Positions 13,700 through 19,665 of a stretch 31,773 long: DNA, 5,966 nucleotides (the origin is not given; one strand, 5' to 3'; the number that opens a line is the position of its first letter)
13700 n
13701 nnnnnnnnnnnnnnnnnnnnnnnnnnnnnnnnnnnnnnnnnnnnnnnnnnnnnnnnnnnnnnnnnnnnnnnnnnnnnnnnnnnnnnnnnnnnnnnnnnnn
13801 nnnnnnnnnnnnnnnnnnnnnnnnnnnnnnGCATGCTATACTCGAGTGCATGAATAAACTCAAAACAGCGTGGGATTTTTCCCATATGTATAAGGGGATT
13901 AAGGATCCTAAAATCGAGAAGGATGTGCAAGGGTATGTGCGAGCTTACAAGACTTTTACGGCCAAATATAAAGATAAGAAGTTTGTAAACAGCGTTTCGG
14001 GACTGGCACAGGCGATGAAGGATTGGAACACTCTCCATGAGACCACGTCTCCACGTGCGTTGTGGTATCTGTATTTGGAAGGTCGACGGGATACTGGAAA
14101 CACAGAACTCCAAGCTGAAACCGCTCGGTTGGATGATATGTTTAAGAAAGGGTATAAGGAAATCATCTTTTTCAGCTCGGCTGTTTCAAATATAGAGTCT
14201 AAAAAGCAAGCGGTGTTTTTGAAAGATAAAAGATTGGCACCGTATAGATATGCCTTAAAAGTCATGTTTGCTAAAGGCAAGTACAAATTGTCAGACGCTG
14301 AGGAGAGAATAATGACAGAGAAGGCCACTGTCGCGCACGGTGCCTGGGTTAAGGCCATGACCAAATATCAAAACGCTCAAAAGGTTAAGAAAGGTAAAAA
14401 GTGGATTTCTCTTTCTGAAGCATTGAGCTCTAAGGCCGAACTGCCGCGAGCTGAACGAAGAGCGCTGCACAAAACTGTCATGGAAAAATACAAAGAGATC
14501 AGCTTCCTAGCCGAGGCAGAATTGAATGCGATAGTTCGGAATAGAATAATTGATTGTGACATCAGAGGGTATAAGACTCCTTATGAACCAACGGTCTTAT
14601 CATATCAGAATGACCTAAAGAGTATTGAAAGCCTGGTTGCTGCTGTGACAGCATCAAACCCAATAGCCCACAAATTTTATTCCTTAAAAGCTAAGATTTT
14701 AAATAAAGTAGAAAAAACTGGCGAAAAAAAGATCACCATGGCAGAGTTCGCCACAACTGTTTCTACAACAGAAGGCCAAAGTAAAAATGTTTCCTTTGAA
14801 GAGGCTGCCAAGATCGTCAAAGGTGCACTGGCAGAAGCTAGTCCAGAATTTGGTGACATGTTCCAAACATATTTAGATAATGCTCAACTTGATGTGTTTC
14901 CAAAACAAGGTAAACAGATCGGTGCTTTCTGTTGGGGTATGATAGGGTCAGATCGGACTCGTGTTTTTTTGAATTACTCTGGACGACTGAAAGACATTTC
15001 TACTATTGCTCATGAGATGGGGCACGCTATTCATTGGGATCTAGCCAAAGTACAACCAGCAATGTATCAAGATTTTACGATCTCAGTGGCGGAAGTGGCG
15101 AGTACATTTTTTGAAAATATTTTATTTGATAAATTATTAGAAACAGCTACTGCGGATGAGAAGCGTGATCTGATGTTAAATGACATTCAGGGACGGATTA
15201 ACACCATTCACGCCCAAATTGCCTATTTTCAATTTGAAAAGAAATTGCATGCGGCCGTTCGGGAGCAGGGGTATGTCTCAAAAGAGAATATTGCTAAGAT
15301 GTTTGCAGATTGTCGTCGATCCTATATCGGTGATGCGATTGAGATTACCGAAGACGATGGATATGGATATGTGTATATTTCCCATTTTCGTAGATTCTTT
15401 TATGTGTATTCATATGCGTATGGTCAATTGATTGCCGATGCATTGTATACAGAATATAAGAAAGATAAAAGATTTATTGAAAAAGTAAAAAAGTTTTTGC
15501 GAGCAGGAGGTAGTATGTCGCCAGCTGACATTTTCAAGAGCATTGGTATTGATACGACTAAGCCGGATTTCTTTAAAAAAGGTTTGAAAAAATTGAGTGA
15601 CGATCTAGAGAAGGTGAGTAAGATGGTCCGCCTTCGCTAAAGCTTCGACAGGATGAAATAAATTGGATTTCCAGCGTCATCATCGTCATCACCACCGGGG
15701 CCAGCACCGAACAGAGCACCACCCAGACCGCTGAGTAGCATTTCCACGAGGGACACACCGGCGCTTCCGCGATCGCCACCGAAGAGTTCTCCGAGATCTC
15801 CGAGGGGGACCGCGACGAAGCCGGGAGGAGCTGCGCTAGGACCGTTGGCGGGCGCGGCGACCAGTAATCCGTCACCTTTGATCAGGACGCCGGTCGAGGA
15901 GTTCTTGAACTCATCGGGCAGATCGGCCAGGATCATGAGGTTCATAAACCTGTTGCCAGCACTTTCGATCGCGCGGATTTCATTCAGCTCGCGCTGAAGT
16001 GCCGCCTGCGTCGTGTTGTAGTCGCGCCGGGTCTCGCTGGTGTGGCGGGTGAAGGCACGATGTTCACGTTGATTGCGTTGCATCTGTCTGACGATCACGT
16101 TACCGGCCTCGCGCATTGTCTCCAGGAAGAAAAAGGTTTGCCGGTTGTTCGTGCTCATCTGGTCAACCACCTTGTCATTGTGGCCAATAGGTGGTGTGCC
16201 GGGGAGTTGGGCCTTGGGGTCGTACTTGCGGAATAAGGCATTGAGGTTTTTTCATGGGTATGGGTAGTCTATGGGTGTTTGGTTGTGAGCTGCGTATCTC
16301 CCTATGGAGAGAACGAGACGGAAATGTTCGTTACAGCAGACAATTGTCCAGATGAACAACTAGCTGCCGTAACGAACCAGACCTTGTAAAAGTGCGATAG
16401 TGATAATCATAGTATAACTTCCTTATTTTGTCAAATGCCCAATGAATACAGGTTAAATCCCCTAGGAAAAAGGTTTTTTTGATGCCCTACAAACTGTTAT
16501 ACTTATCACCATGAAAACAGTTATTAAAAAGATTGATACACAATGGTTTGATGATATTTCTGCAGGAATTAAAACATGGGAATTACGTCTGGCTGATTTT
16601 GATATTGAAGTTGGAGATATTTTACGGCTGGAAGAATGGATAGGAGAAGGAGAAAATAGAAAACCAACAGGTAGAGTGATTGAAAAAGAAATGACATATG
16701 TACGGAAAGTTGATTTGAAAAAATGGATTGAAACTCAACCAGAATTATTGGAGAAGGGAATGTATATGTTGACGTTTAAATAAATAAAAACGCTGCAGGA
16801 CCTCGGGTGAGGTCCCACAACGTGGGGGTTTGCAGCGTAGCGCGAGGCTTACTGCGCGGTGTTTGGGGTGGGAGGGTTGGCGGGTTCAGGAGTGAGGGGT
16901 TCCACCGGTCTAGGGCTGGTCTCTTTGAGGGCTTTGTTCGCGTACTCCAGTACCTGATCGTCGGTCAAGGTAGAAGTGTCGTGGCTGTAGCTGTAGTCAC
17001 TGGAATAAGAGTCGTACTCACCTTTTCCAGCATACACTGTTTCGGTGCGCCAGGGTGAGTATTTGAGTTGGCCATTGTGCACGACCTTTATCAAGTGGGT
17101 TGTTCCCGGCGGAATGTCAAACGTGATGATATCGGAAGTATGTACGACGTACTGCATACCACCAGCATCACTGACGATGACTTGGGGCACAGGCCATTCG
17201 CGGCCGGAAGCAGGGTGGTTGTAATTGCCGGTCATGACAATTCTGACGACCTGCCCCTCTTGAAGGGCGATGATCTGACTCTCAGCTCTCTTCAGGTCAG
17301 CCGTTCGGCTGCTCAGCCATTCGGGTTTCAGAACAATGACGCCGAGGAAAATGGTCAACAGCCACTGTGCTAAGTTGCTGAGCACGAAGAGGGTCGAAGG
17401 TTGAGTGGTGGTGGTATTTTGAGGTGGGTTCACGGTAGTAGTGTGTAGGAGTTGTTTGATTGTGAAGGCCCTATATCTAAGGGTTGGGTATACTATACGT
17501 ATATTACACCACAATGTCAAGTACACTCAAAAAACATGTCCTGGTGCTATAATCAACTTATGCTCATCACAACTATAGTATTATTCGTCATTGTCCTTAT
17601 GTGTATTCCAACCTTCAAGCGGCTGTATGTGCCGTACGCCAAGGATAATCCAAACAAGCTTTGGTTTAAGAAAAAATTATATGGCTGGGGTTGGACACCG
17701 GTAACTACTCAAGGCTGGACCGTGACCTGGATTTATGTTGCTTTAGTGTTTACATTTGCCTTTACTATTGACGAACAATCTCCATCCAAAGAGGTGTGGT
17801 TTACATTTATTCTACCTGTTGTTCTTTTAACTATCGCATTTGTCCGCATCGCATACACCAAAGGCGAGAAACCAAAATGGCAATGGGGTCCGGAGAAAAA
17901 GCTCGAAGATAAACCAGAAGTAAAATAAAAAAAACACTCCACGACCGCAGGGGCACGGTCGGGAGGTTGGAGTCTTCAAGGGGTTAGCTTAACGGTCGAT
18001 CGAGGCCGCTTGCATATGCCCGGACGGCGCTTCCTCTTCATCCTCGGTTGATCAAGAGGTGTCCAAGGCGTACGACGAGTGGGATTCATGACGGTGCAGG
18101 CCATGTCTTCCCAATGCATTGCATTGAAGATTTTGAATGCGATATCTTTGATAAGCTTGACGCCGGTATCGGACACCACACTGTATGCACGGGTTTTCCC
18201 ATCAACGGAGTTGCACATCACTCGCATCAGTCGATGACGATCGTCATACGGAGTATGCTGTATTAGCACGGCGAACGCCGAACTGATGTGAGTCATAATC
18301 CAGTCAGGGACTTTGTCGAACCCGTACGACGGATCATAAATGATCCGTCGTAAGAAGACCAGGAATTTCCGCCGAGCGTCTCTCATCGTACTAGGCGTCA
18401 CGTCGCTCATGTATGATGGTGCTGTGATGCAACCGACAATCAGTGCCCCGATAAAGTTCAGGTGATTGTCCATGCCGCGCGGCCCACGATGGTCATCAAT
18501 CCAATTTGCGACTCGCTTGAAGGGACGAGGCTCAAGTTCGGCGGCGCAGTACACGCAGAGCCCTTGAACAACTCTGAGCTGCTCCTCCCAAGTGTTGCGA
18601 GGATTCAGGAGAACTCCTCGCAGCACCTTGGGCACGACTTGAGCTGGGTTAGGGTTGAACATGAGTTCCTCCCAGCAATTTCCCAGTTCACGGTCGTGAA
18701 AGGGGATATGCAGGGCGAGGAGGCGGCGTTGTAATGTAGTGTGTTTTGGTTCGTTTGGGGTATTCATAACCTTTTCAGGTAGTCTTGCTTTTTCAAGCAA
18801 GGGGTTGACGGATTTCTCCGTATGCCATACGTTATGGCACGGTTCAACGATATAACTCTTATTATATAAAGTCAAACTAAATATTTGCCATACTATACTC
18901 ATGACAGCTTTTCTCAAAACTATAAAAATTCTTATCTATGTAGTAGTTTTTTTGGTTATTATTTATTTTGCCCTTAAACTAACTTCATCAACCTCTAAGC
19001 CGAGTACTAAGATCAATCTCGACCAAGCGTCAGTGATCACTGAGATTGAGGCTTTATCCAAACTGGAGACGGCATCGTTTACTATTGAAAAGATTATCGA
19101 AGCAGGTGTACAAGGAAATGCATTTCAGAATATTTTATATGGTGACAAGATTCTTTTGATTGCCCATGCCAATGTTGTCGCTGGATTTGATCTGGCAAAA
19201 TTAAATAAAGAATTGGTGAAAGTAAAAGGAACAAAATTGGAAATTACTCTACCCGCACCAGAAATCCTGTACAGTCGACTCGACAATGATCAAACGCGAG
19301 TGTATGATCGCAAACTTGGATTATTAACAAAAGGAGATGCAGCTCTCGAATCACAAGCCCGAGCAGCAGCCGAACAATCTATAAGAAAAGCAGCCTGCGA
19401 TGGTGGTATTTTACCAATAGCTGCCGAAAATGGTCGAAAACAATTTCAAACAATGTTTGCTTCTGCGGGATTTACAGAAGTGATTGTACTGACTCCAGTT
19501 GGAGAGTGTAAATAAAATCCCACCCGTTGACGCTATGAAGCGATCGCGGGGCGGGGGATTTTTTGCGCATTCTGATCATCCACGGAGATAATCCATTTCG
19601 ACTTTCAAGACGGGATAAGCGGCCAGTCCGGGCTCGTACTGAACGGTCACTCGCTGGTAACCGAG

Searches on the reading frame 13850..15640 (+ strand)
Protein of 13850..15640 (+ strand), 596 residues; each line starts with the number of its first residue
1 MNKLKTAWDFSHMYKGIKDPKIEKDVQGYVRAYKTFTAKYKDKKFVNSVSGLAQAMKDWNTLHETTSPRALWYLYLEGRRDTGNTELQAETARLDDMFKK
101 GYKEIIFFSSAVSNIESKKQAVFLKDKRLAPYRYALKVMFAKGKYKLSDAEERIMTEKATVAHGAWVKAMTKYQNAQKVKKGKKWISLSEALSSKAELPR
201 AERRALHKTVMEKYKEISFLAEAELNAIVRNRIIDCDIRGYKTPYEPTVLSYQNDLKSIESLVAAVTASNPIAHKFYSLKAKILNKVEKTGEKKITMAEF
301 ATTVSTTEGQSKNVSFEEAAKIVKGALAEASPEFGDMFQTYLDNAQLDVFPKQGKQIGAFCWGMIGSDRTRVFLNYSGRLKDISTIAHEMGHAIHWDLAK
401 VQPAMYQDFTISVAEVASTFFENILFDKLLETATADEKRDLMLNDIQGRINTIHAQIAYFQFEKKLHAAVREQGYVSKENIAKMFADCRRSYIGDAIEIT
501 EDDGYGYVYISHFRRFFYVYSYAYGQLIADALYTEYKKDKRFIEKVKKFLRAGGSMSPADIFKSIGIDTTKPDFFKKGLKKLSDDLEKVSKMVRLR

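Call 72: search_protein_families(library=pfam, proteins=[window:13850-15640:+], max_evalue=0.001)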
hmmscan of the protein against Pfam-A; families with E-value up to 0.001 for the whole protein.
window:13850-15640:+ (596 aa): 2 families
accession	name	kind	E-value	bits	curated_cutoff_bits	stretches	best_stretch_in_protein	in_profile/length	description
PF01432.26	Peptidase_M3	-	4.7e-35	122.2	27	1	201-579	9-455/457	Peptidase family M3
PF08439.15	Peptidase_M3_N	-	5.2e-09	36.6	25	1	115-167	5-58/70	Oligopeptidase F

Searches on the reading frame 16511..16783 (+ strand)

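Call 3: search_protein_families(library=pfam, proteins=[window:16511-16783:+], max_evalue=0.01)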
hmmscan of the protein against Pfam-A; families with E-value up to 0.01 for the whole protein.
window:16511-16783:+ (90 aa): 2 families
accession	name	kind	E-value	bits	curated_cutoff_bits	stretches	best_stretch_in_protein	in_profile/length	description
PF12961.13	DUF3850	-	2.5e-10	40.8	22.9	1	6-66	4-62/77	Domain of unknown function (DUF3850)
PF04266.20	ASCH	-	0.00044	21.3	21.2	1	8-71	3-60/103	ASCH domain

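Call 85: search_protein_families(library=padloc, proteins=[window:16511-16783:+], max_evalue=0.01)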
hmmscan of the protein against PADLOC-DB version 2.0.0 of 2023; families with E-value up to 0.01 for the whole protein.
window:16511-16783:+ (90 aa): 0 families

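Call 86: search_protein_families(library=phrogs, proteins=[window:16511-16783:+], max_evalue=0.01)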
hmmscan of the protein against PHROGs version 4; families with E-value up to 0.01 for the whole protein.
window:16511-16783:+ (90 aa): 4 families
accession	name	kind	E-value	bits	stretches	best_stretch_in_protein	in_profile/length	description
phrog_986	-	DNA, RNA and nucleotide metabolism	6.4e-15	56.6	1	7-67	101-157/253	RNA-binding protein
phrog_1812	-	unknown function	2.3e-08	35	1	7-74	8-69/150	-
phrog_16529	-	unknown function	2e-06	29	1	7-65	6-60/140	-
phrog_24858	-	unknown function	0.00027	21.5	1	6-66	107-163/180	-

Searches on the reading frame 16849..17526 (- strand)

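Call 40: search_protein_families(library=pfam, proteins=[window:16849-17526:-], max_evalue=0.01)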
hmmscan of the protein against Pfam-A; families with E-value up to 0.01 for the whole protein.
window:16849-17526:- (225 aa): 0 families

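Call 85: search_protein_families(library=padloc, proteins=[window:16849-17526:-], max_evalue=0.01)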
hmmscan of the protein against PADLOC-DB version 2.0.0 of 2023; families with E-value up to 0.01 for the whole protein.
window:16849-17526:- (225 aa): 0 families

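Call 86: search_protein_families(library=phrogs, proteins=[window:16849-17526:-], max_evalue=0.01)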
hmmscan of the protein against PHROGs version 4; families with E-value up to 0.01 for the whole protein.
window:16849-17526:- (225 aa): 1 family
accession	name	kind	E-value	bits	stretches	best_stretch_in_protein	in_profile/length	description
phrog_26768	-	unknown function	0.0056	17.3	0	2-37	72-105/170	-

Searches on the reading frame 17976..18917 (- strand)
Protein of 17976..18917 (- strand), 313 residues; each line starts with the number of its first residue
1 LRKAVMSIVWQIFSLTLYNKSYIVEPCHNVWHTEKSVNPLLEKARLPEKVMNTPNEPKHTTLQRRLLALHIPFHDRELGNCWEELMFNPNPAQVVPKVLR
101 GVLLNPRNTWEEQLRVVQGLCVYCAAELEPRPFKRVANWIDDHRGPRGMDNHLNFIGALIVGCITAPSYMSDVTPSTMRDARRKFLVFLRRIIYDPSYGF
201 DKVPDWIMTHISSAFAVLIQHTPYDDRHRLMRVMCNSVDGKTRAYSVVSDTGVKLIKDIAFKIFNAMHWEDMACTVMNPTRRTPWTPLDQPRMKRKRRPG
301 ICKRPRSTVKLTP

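Call 3: search_protein_families(library=pfam, proteins=[window:17976-18917:-], max_evalue=0.01)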
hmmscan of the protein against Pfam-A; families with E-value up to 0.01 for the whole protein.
window:17976-18917:- (313 aa): 0 families

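Call 15: search_protein_families(library=ncbifam, proteins=[window:17976-18917:-], max_evalue=1)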
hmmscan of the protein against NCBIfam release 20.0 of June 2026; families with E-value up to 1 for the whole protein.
window:17976-18917:- (313 aa): 0 families

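Call 80: search_protein_representatives(protein=window:17976-18917:-)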
Query: 313 residues. Proteins with E-value up to 0.001 (for the whole library): 2; up to 1e-10: 2; up to 1e-30: 2. The best 2 are listed.
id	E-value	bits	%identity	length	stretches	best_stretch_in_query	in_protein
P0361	1.4e-108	379.2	100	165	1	149-313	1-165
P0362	1.1e-73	264.6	49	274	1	45-307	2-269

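Call 81: find_encoding_contigs(protein=P0362, flank=5000, max_places=2)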
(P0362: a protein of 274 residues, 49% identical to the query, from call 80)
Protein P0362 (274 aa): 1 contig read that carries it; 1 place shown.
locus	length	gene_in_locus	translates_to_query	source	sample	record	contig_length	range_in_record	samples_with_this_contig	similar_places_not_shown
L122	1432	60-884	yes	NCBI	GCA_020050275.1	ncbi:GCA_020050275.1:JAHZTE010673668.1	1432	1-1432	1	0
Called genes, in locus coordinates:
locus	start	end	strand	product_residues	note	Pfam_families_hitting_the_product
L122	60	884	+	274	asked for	-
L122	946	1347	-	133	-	-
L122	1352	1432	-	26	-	?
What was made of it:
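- Tried and rejected: It has two representatives in 1.84 billion proteins (call 80), and the only relative sits on a 1.4-kb contig (call 81).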

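Call 85: search_protein_families(library=padloc, proteins=[window:17976-18917:-], max_evalue=0.01)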
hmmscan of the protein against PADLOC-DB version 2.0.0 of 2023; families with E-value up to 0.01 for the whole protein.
window:17976-18917:- (313 aa): 0 families

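Call 86: search_protein_families(library=phrogs, proteins=[window:17976-18917:-], max_evalue=0.01)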
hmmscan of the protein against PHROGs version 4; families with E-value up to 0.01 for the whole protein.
window:17976-18917:- (313 aa): 0 families

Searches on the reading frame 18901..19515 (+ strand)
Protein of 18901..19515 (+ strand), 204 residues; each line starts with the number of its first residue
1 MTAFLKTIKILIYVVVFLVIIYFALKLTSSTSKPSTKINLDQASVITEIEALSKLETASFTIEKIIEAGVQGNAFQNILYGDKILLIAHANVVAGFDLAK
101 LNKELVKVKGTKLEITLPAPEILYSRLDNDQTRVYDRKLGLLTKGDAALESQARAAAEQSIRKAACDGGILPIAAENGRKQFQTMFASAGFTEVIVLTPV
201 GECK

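Call 3: search_protein_families(library=pfam, proteins=[window:18901-19515:+], max_evalue=0.01)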
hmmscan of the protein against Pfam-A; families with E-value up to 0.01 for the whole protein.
window:18901-19515:+ (204 aa): 2 families
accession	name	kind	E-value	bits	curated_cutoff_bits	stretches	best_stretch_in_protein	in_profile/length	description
PF14014.11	DUF4230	-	1.3e-33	116.6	27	1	48-196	2-148/148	Protein of unknown function (DUF4230)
PF19938.4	DUF6400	-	0.0027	18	27.1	1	119-137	36-54/69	Family of unknown function (DUF6400)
